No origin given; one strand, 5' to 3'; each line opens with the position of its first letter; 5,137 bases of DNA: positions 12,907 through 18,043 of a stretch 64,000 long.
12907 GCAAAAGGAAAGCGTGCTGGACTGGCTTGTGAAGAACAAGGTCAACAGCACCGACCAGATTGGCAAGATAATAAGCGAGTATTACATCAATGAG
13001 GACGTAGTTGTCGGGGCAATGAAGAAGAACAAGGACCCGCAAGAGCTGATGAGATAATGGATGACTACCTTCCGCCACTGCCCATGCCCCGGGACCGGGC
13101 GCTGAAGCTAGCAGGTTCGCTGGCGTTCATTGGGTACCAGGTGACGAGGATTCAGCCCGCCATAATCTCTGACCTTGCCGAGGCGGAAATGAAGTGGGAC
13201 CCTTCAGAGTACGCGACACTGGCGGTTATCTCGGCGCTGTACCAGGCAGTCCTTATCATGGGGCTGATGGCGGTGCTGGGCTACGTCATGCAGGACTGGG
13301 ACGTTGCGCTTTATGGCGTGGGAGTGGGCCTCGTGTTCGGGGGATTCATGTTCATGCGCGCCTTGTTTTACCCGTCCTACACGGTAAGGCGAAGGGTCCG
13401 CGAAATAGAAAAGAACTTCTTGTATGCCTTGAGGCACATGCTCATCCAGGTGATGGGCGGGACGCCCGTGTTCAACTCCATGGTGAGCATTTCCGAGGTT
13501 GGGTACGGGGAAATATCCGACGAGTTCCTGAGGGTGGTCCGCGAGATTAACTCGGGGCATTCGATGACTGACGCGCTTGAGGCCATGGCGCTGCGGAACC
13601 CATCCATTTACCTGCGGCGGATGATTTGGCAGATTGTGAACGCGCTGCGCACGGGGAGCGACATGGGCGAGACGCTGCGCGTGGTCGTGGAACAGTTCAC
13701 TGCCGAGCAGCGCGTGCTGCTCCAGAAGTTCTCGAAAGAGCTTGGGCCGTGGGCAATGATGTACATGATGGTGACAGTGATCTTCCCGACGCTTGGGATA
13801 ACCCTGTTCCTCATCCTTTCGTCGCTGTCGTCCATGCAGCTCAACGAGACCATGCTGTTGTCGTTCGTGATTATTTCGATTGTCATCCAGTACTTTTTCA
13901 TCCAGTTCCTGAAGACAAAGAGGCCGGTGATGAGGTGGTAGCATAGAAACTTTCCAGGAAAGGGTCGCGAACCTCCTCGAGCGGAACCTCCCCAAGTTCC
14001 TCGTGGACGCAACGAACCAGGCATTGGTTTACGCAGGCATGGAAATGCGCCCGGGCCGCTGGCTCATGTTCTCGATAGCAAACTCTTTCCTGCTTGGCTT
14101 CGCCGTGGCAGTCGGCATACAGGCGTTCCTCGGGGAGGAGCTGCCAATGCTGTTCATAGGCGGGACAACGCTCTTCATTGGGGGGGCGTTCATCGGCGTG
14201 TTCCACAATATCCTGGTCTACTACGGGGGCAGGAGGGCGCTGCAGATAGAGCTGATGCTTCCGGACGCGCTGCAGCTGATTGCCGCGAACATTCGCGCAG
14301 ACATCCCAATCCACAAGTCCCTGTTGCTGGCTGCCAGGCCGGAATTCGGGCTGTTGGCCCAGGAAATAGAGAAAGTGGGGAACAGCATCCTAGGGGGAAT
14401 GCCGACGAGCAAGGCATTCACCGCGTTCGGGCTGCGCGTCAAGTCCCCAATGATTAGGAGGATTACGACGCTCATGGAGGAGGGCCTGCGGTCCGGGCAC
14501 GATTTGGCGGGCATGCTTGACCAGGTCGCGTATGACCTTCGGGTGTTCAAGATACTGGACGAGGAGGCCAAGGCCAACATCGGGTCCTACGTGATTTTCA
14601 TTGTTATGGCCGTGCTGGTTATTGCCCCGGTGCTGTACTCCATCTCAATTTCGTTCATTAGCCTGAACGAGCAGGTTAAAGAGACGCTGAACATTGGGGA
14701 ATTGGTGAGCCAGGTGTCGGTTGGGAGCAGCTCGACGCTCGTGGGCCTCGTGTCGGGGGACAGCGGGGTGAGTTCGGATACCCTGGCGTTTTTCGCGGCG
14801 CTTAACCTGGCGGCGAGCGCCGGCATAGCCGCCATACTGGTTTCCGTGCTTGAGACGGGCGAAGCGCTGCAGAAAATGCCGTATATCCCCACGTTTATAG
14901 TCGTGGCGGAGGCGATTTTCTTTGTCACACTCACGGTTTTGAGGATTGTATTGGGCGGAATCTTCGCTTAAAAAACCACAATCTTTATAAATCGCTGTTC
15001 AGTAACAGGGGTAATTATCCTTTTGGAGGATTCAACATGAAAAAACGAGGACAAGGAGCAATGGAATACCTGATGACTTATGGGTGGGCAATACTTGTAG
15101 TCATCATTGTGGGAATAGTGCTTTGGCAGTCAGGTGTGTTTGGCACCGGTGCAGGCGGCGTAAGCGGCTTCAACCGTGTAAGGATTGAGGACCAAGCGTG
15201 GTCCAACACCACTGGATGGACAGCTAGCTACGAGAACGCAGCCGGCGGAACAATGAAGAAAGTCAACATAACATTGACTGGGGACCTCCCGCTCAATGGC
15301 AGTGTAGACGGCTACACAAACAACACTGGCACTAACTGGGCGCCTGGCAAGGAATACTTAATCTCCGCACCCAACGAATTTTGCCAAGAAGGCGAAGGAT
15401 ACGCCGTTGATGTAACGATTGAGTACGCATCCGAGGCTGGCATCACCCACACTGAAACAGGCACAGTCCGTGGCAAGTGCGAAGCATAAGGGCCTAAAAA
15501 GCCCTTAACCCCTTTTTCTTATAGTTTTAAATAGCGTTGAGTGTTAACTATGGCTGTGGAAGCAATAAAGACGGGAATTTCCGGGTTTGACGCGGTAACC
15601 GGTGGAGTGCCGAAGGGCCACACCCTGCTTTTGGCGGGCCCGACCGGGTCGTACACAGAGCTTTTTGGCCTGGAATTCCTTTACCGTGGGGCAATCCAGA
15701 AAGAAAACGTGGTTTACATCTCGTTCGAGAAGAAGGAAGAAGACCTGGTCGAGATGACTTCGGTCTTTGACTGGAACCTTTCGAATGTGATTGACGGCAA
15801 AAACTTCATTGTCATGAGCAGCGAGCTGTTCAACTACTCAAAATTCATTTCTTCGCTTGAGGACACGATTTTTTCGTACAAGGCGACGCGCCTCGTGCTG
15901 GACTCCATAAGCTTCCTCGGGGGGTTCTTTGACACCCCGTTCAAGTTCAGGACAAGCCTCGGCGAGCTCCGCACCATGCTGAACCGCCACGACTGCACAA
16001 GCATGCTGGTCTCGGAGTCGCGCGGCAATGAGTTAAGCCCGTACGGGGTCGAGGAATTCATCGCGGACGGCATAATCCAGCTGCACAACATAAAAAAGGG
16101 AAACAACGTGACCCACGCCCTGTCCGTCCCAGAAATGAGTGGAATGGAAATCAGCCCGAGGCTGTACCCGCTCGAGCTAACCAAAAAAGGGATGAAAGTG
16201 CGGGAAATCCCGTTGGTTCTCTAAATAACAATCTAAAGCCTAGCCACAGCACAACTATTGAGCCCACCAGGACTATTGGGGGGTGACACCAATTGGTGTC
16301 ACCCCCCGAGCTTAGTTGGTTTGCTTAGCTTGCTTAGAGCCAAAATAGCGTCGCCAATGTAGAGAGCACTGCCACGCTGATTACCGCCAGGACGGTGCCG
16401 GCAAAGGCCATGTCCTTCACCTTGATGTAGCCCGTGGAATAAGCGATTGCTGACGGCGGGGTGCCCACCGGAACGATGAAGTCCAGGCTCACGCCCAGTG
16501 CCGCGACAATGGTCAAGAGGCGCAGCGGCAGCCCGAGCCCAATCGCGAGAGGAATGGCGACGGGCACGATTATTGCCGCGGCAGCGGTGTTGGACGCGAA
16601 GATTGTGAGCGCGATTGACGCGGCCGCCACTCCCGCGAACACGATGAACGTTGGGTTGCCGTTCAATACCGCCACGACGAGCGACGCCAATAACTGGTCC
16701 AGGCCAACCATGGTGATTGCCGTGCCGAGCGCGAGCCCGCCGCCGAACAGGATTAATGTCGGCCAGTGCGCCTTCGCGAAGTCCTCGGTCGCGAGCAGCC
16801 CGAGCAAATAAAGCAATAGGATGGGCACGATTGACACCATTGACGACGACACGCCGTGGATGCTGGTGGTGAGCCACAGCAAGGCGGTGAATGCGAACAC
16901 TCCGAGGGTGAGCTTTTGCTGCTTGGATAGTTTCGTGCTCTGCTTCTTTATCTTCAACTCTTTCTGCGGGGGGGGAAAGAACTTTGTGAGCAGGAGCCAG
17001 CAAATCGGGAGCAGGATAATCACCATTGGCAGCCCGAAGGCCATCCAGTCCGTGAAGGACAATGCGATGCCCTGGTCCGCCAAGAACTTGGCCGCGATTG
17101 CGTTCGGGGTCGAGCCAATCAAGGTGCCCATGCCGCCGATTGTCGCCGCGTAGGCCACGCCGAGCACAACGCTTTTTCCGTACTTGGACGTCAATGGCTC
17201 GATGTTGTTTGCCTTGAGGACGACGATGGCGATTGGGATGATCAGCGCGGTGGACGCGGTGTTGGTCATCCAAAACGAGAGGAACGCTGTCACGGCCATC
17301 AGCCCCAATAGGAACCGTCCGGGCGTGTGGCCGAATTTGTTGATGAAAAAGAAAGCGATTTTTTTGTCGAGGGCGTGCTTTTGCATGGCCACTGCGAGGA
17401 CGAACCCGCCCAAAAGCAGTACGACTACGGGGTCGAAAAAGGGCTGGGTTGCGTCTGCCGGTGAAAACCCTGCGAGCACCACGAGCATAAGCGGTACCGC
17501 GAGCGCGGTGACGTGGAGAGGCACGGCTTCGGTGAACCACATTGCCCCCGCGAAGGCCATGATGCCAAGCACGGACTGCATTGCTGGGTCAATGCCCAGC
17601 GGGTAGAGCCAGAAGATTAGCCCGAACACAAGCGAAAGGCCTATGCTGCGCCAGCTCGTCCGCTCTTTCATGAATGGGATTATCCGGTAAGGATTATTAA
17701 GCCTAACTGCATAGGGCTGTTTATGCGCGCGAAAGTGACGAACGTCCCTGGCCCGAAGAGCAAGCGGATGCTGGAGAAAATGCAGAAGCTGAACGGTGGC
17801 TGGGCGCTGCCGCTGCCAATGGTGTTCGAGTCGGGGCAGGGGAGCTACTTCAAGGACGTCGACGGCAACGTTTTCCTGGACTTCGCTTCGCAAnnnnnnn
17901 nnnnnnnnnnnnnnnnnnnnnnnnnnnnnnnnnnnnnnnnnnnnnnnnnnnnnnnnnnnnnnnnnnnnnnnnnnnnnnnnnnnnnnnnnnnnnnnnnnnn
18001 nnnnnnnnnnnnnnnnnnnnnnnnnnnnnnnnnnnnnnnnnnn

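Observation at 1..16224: Type IV pilus-like locus flanked by four KaiC-like ATPases and a V4R sensor-domain protein: candidate undescribed surface-filament and signalling system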

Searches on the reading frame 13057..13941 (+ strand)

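Call 5: search_protein_families(library=pfam, max_evalue=0.01, proteins=[window:13057-13941:+])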
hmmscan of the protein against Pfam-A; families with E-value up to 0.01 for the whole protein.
window:13057-13941:+ (294 aa): 1 family
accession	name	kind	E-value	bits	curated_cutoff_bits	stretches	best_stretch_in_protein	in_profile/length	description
PF00482.28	T2SSF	-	2.4e-18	66.7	25.2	1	124-250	1-124/125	Type II secretion system (T2SS), protein F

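Call 48: search_protein_families(library=ncbifam, max_evalue=0.001, proteins=[window:13057-13941:+])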
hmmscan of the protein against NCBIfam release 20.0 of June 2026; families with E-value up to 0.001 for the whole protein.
window:13057-13941:+ (294 aa): 0 families

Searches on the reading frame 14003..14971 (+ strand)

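Call 5: search_protein_families(library=pfam, max_evalue=0.01, proteins=[window:14003-14971:+])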
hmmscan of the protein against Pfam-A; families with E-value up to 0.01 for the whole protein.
window:14003-14971:+ (322 aa): 1 family
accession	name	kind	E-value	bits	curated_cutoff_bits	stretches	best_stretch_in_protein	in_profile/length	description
PF00482.28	T2SSF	-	2.6e-12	47.3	25.2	1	90-213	2-122/125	Type II secretion system (T2SS), protein F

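Call 48: search_protein_families(library=ncbifam, max_evalue=0.001, proteins=[window:14003-14971:+])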
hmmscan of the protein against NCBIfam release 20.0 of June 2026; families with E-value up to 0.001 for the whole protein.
window:14003-14971:+ (322 aa): 1 family
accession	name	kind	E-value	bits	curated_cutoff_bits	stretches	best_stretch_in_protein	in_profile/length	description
NF004705.1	PRK06041.1-3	equivalog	0.00031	19.8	400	1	105-222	266-386/465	archaellar assembly protein ArlJ/FlaJ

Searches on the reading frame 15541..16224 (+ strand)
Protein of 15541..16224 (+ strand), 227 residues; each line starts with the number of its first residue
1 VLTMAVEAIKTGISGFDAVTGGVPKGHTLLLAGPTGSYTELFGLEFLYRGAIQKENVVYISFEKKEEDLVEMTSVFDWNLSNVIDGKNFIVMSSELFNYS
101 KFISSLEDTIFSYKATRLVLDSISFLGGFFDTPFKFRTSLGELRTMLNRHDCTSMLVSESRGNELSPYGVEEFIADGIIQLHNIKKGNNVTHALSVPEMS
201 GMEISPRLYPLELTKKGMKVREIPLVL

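Call 5: search_protein_families(library=pfam, max_evalue=0.01, proteins=[window:15541-16224:+])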
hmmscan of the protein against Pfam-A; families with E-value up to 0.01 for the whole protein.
window:15541-16224:+ (227 aa): 3 families
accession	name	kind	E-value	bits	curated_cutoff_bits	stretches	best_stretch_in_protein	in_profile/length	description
PF06745.19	ATPase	-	5e-43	147.6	26.6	1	9-222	1-228/231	KaiC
PF07088.17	GvpD_P-loop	-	7.8e-05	23.1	24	1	25-187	9-177/189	GvpD gas vesicle protein, P-loop domain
PF05625.17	PAXNEB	-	0.0041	16.6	28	0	9-70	19-82/366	PAXNEB protein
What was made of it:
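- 15541..16224 (+): KaiC_d: single-domain KaiC-like protein with a conserved degenerate Walker A (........, no Lys). The probable start is the ATG at 15550. Pfam KaiC 5e-43 (call 5).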

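Call 31: search_solved_structures(query=window:15541-16224:+, max_evalue=0.001)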
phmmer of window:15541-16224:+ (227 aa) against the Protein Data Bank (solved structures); distinct sequences matched with E-value up to 0.001: 44.
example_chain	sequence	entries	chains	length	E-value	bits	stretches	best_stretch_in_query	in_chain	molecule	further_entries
8zn5_B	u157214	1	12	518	1.4e-35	125.9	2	4-214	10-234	KaiC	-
5jwq_A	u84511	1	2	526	5.3e-31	110.9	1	6-213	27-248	Circadian clock protein kinase KaiC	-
8zn6_F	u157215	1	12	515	9.5e-31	110.1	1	5-220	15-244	KaiC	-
7x1z_A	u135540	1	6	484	9.6e-31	110.1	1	5-220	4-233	Circadian clock oscillator protein KaiC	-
3s1a_A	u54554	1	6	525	1.3e-30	109.6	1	5-220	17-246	Circadian clock protein kinase kaiC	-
9ofh_A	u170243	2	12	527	1.3e-30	109.6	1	5-220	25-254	Circadian clock oscillator protein KaiC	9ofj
7dy1_A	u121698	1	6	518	2e-30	109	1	6-213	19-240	Circadian clock protein kinase KaiC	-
7s65_A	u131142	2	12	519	2e-30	109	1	5-220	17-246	Circadian clock protein kinase KaiC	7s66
4o0m_A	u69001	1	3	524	2.1e-30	109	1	6-213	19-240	Circadian clock protein kinase KaiC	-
7x1y_A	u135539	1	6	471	3.7e-30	108.1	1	5-220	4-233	Circadian clock oscillator protein KaiC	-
3k09_A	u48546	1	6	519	3.8e-30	108.1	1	5-220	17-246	Circadian clock protein kinase kaiC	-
7dyi_A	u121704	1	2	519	4e-30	108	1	5-220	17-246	Circadian clock protein kinase KaiC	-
3k0c_A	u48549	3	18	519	4.3e-30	107.9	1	5-220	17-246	Circadian clock protein kinase KaiC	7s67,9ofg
7dyk_A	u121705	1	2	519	4.6e-30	107.8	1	5-220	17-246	Circadian clock protein kinase KaiC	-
3k0f_A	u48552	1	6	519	5e-30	107.7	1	5-220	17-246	Circadian clock protein kinase KaiC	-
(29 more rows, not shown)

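Call 48: search_protein_families(library=ncbifam, max_evalue=0.001, proteins=[window:15541-16224:+])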
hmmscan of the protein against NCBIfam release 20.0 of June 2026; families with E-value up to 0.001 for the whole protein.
window:15541-16224:+ (227 aa): 5 families
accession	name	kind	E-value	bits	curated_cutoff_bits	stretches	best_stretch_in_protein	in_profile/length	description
NF006799.0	PRK09302.1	equivalog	3.5e-34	118.2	408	1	4-220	8-238/515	circadian clock protein KaiC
TIGR03880.1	KaiC_arch_3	hypoth_equivalog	8.6e-31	107.2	249.45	1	12-220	1-217/224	KaiC domain-containing protein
TIGR02655.1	circ_KaiC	equivalog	1.1e-25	90.3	546.25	1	8-220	2-228/484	circadian clock protein KaiC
TIGR03881.1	KaiC_arch_4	hypoth_equivalog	2.1e-23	83.2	247.8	1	9-221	3-229/231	KaiC domain-containing protein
TIGR03877.1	thermo_KaiC_1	hypoth_equivalog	5.6e-22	78.4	307.25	1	6-221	1-233/238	KaiC domain-containing protein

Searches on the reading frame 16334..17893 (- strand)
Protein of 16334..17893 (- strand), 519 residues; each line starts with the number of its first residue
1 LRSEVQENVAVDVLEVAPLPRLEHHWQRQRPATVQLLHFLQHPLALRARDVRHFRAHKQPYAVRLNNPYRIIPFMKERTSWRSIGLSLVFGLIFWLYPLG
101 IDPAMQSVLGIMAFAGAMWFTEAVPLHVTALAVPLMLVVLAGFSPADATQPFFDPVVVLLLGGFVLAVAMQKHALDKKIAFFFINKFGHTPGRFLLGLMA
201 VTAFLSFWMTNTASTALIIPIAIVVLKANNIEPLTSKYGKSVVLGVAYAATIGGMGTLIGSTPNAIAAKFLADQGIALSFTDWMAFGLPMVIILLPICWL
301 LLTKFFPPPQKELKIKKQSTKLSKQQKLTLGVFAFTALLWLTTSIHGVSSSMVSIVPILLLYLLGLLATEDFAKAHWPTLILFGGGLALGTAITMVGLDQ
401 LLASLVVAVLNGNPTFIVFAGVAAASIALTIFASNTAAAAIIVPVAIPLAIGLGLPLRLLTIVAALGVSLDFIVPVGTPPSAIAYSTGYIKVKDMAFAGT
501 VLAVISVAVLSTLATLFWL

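Call 5: search_protein_families(library=pfam, max_evalue=0.01, proteins=[window:16334-17893:-])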
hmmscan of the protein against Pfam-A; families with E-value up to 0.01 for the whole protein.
window:16334-17893:- (519 aa): 2 families
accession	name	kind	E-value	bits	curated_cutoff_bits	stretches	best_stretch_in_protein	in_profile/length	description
PF00939.25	Na_sulph_symp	-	4.8e-59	201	27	1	81-518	4-466/472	Sodium:sulfate symporter transmembrane region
PF03600.22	CitMHS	-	4.4e-55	187.6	31.9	2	118-437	3-305/336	Citrate transporter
